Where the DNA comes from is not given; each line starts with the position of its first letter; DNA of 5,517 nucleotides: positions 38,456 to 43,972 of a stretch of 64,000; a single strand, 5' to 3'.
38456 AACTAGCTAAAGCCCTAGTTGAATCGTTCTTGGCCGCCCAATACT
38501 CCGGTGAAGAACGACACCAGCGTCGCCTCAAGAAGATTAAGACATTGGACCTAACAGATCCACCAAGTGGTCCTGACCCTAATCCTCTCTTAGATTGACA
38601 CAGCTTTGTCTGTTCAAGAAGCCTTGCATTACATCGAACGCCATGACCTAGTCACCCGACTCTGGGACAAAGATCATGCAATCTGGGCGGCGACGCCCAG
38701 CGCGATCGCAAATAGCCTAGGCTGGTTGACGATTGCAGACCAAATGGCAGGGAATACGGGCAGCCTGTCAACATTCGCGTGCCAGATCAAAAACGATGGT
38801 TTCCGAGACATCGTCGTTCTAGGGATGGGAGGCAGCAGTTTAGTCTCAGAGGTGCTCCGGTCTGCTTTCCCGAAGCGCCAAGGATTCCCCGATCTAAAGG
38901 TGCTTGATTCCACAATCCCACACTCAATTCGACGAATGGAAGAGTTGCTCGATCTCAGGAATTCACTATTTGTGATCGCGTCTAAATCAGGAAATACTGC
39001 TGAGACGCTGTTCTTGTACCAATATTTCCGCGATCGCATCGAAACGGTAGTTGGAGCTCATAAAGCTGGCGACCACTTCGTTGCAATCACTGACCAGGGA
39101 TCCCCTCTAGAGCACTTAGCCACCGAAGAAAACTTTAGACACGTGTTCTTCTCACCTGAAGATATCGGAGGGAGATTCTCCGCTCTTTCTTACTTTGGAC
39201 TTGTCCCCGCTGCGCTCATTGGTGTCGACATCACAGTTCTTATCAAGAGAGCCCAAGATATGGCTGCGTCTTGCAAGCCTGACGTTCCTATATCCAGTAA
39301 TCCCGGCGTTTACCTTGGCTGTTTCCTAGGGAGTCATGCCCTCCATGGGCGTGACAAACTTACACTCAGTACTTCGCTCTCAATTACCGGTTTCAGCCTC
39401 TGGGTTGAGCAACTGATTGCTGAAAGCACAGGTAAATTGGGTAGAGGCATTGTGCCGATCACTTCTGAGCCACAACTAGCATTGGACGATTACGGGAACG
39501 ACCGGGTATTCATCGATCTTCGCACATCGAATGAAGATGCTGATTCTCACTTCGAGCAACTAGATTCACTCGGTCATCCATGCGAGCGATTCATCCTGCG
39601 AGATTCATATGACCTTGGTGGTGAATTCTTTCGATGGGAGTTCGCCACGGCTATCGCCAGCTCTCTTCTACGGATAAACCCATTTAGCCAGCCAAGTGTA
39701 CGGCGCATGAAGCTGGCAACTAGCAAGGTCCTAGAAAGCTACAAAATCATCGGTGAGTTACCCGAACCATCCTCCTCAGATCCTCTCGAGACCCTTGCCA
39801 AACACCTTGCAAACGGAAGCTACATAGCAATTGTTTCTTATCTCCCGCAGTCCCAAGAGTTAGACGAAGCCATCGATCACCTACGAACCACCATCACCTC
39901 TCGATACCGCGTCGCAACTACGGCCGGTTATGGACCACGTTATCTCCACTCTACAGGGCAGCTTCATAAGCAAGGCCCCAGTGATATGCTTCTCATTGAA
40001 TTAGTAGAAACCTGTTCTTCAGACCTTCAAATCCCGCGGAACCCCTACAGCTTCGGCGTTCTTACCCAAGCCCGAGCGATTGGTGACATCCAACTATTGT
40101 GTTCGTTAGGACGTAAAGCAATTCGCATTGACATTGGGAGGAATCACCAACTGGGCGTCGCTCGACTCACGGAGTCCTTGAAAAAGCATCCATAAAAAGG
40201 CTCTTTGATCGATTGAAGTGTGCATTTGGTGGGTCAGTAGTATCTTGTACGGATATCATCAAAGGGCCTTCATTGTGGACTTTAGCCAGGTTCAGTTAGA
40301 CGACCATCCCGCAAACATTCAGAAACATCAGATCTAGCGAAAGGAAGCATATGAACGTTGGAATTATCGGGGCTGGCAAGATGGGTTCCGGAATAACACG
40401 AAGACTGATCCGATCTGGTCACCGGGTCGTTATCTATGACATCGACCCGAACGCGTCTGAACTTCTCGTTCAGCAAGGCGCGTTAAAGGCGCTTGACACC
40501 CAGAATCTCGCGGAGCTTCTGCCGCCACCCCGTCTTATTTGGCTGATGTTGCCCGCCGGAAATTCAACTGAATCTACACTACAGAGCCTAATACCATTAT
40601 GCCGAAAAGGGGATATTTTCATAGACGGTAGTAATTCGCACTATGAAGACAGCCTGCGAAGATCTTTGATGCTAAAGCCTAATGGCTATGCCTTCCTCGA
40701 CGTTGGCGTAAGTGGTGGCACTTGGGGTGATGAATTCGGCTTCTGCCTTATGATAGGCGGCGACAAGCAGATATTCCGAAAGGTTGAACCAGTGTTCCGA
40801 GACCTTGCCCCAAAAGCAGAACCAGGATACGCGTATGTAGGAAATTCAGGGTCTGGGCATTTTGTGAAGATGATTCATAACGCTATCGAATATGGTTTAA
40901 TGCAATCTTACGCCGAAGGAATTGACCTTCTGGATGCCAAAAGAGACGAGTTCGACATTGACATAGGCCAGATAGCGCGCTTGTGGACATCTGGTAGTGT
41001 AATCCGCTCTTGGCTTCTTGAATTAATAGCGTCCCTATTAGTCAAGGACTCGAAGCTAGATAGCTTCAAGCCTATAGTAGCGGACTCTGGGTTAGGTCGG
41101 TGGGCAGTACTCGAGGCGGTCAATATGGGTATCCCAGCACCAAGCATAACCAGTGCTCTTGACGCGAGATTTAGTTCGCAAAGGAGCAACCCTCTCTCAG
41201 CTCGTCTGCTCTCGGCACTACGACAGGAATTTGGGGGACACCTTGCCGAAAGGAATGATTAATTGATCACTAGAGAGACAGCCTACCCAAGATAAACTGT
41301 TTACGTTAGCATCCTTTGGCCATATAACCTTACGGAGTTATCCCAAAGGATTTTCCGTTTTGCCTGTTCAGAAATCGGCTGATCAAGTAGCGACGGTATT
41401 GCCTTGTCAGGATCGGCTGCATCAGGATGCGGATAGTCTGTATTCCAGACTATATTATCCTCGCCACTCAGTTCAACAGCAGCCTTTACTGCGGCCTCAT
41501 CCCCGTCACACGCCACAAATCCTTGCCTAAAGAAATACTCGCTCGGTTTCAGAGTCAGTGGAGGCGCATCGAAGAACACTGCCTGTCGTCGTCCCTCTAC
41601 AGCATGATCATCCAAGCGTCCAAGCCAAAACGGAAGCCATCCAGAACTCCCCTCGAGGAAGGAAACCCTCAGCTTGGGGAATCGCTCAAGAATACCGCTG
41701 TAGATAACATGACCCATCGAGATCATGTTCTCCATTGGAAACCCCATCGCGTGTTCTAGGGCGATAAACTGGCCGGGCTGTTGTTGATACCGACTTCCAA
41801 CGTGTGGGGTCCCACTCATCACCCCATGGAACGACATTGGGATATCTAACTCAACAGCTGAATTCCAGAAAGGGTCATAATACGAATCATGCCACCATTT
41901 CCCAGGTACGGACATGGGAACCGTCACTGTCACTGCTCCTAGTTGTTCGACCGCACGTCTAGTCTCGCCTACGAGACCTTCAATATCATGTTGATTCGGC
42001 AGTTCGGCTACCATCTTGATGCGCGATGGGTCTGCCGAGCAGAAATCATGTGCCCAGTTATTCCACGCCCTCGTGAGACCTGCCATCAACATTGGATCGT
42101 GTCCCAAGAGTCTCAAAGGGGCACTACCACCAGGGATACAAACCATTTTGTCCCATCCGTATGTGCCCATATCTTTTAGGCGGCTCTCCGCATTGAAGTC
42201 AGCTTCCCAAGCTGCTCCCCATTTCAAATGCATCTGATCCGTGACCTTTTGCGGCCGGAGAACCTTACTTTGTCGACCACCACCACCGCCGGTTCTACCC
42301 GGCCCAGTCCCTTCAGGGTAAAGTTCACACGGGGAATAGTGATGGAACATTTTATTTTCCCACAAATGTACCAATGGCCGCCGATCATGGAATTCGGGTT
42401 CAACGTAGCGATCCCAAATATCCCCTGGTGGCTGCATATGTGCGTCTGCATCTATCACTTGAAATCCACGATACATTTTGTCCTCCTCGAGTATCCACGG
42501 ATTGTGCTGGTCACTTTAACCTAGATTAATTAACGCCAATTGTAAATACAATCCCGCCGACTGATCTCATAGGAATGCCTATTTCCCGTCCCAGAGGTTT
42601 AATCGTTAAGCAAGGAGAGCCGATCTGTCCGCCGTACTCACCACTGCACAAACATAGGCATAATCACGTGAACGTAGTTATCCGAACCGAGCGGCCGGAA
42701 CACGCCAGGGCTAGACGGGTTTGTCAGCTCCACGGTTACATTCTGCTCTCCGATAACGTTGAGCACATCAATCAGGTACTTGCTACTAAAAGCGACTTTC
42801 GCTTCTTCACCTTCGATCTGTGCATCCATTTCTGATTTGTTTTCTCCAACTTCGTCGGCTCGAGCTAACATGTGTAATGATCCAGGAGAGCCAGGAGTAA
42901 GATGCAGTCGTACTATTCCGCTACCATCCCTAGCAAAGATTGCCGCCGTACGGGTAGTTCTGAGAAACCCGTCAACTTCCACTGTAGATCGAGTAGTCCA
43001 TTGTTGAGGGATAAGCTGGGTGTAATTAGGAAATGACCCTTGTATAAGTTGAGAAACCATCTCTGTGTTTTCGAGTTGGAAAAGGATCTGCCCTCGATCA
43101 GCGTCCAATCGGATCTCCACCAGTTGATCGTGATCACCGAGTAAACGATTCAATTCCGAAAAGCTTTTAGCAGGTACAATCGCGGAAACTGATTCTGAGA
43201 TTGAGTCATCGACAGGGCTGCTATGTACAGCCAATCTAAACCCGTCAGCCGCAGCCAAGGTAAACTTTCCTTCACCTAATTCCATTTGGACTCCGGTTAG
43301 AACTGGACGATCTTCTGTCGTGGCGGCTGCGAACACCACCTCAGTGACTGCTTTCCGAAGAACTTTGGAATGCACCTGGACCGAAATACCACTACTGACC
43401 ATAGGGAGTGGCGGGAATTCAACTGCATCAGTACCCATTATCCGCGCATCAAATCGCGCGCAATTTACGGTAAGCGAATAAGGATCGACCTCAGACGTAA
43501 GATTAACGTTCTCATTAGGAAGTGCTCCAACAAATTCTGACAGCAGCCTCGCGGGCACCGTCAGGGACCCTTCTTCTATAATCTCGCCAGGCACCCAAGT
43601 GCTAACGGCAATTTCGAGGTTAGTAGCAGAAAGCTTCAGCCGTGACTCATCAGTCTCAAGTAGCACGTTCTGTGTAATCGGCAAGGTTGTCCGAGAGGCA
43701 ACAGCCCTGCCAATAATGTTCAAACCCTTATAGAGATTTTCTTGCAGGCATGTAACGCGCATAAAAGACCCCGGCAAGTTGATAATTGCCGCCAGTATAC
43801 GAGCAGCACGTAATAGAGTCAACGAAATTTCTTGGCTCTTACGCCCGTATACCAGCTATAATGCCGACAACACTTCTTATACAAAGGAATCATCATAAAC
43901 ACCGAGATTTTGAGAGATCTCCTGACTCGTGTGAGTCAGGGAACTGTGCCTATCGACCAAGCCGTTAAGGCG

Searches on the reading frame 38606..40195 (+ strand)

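Call 13: search_protein_families(library=ncbifam, max_evalue=1e-10, proteins=[window:38606-40195:+])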
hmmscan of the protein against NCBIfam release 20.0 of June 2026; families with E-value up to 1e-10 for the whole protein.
window:38606-40195:+ (529 aa): 7 families
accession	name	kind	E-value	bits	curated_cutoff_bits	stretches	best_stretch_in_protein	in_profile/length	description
NF007080.0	PRK09533.1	equivalog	7.2e-175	583.4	712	2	2-389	394-781/949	bifunctional transaldolase/phosoglucose isomerase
NF003016.0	PRK03868.1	equivalog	1.2e-40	139.6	487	1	55-278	46-264/410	glucose-6-phosphate isomerase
NF010696.0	PRK14096.1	equivalog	1e-32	113.3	671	1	62-277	110-326/528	glucose-6-phosphate isomerase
NF010697.0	PRK14097.1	equivalog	3.5e-32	111.5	443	1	34-287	41-304/448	glucose-6-phosphate isomerase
NF040629.1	PGI_Meth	equivalog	1.4e-27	96.8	350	1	64-287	59-275/396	glucose-6-phosphate isomerase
NF010695.0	PRK14095.1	equivalog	3.6e-18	65.5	703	1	62-277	147-361/536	glucose-6-phosphate isomerase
NF001211.0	PRK00179.1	equivalog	7.1e-15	54.4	492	1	63-277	143-359/544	glucose-6-phosphate isomerase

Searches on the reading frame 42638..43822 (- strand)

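Call 14: search_protein_families(library=ncbifam, max_evalue=1e-10, proteins=[window:42638-43822:-])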
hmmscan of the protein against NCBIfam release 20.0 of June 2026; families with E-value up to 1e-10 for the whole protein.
window:42638-43822:- (394 aa): 3 families
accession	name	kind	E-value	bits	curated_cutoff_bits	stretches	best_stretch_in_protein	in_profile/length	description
TIGR00663.1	dnan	equivalog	1.6e-83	280.7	137.65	1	21-390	1-365/367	DNA polymerase III subunit beta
NF004184.0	PRK05643.3-2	equivalog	1.5e-31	109.7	443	1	30-391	10-374/375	DNA polymerase III subunit beta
NF011508.0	PRK14946.1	equivalog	1.9e-16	60.2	513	1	45-359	25-334/366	DNA polymerase III subunit beta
